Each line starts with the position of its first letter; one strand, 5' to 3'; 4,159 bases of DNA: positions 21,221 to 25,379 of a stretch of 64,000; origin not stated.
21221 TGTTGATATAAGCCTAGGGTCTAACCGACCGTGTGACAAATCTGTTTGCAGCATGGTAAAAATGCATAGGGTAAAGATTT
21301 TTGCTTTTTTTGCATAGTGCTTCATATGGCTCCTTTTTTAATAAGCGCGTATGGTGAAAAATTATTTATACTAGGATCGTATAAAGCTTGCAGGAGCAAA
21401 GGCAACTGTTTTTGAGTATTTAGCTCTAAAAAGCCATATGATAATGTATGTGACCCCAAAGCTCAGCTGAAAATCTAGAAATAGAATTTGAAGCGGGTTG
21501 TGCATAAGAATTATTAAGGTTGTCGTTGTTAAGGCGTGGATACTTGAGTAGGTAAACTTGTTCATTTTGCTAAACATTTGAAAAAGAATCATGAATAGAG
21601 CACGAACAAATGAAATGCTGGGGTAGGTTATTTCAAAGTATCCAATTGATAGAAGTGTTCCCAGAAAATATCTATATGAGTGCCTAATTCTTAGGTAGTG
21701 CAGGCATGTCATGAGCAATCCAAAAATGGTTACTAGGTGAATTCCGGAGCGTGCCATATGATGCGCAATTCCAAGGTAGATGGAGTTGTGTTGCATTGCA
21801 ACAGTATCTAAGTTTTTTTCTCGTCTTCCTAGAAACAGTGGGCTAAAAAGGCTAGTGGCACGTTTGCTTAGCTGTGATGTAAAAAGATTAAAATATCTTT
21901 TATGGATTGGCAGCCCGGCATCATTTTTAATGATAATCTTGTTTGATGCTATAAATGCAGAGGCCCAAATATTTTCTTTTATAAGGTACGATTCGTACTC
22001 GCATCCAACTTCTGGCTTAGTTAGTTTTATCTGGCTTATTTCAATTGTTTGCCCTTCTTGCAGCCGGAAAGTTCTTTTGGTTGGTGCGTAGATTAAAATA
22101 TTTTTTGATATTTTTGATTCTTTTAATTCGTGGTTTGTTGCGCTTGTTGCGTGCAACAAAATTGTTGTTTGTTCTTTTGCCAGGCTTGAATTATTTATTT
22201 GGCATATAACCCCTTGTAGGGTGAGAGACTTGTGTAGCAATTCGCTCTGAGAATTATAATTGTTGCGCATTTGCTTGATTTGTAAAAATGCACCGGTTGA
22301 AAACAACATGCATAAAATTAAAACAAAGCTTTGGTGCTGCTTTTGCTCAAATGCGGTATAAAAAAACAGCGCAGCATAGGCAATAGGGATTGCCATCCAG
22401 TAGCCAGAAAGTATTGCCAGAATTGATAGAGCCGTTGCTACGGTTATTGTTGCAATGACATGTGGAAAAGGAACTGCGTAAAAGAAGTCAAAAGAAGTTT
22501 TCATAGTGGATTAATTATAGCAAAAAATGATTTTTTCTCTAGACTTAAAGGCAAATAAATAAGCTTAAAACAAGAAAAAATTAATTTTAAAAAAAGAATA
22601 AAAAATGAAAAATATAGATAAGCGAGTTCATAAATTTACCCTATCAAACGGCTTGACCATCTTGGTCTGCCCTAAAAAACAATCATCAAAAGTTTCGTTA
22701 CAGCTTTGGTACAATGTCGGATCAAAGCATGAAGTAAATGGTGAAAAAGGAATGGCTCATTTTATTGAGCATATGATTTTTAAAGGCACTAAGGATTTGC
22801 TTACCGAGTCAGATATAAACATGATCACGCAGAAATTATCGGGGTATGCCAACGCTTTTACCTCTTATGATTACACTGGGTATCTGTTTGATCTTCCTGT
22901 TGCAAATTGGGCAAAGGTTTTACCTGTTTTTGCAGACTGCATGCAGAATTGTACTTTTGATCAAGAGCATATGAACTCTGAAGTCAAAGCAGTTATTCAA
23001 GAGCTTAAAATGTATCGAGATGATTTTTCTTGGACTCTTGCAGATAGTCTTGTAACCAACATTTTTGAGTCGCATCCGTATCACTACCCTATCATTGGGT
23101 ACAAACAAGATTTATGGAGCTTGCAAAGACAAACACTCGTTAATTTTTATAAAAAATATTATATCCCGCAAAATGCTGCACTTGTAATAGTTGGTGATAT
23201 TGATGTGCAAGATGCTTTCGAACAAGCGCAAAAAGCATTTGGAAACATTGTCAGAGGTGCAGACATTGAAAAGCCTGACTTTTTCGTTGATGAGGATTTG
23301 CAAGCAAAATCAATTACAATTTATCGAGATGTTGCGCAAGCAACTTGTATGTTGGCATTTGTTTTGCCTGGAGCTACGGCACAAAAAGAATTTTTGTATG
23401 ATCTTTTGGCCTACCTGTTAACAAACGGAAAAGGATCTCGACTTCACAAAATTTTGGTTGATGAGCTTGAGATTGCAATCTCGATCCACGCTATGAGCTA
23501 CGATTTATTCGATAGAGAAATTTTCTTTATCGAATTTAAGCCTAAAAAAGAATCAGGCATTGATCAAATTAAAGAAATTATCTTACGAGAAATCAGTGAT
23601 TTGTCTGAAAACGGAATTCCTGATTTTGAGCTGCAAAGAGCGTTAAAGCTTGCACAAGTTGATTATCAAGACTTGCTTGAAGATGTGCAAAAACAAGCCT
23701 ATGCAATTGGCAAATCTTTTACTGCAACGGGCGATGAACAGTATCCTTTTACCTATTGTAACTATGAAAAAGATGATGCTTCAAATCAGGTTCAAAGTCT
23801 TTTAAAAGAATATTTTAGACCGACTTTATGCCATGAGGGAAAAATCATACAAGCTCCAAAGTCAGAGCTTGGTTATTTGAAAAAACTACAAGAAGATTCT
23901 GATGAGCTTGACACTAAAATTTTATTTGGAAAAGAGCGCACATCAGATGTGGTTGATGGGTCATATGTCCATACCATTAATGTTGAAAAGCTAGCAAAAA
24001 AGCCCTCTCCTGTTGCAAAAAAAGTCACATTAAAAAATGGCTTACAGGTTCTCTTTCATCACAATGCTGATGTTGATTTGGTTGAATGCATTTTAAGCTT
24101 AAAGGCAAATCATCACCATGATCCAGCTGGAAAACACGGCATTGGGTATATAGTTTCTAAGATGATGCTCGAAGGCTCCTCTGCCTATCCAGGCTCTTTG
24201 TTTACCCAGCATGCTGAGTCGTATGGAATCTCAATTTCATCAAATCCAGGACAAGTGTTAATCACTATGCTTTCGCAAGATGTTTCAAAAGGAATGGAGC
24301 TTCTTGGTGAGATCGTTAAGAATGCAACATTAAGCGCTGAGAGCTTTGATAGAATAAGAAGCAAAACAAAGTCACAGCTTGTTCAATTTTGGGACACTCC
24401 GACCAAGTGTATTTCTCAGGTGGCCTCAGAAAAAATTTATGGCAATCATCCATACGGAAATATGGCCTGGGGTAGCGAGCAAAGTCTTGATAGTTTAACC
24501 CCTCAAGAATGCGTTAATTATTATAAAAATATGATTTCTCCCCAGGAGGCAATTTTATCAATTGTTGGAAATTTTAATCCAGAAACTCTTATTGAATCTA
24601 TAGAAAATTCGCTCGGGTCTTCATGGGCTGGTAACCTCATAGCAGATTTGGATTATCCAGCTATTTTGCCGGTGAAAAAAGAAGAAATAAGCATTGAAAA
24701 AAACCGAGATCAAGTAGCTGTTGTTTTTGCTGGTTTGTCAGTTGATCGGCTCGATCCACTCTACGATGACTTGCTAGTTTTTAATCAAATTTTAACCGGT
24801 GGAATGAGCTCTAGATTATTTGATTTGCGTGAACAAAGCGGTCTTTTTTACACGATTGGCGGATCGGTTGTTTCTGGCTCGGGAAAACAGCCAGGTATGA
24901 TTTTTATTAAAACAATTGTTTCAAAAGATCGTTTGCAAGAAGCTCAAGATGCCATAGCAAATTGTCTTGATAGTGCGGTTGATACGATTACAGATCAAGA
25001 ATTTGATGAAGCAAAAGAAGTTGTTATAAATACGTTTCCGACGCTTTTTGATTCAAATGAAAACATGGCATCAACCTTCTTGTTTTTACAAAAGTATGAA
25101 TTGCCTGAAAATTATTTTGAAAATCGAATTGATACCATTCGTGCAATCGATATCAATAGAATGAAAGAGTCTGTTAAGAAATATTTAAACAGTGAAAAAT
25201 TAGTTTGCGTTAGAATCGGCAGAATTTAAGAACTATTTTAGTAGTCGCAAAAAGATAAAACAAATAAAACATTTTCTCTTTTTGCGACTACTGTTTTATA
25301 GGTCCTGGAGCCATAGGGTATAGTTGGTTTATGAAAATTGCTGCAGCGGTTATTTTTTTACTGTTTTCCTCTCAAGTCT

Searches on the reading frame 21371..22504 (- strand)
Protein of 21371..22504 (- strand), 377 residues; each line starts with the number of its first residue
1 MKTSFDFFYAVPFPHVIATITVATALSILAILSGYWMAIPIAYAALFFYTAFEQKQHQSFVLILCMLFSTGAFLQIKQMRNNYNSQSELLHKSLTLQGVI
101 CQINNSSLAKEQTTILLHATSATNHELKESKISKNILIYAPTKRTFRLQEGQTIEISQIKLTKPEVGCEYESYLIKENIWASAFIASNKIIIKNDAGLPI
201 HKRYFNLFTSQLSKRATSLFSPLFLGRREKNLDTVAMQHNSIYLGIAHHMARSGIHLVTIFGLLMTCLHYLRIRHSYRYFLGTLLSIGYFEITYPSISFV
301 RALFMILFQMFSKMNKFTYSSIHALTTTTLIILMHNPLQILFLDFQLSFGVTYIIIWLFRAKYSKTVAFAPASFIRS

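Call 10: search_protein_families(library=pfam, proteins=[window:21371-22504:-])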
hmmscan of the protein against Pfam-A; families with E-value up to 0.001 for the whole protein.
window:21371-22504:- (377 aa): 2 families
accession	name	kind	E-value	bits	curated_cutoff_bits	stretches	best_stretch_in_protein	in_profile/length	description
PF03772.21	Competence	-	5.3e-19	69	23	1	243-361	19-140/270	Competence protein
PF13567.11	DUF4131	-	1.4e-10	41.5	31.6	1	34-189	5-163/165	Domain of unknown function (DUF4131)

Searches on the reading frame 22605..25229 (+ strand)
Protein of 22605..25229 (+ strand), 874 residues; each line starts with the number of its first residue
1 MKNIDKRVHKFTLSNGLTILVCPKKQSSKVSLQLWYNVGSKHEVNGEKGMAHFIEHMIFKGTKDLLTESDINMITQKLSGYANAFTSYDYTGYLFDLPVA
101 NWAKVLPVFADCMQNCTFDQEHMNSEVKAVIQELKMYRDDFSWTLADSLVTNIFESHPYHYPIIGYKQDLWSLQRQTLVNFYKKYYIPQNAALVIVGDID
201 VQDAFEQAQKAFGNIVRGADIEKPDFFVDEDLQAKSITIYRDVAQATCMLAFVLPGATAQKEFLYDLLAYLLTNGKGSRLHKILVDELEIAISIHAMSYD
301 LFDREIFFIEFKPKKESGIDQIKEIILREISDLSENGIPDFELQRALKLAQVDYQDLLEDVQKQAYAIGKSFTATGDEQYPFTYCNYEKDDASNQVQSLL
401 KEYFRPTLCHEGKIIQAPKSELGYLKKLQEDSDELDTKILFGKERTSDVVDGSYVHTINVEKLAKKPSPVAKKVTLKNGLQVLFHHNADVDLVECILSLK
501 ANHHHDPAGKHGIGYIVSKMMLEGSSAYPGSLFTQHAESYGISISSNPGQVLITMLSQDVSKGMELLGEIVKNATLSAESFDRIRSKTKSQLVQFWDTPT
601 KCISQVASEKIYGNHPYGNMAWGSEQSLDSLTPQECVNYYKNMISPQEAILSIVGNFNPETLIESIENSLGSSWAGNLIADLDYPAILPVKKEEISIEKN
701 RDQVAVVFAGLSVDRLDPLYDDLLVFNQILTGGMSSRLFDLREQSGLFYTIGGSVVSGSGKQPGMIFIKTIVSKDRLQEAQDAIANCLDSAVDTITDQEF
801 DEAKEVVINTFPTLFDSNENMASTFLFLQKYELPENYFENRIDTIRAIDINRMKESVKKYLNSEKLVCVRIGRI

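Call 10: search_protein_families(library=pfam, proteins=[window:22605-25229:+])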
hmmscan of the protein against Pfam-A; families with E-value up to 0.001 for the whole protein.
window:22605-25229:+ (874 aa): 2 families
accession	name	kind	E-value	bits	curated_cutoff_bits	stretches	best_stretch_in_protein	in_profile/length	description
PF05193.26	Peptidase_M16_C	-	1e-57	195.4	23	2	172-347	1-178/181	Peptidase M16 inactive domain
PF00675.25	Peptidase_M16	-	1.4e-36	126.1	22.3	2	25-165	8-147/149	Insulinase (Peptidase family M16)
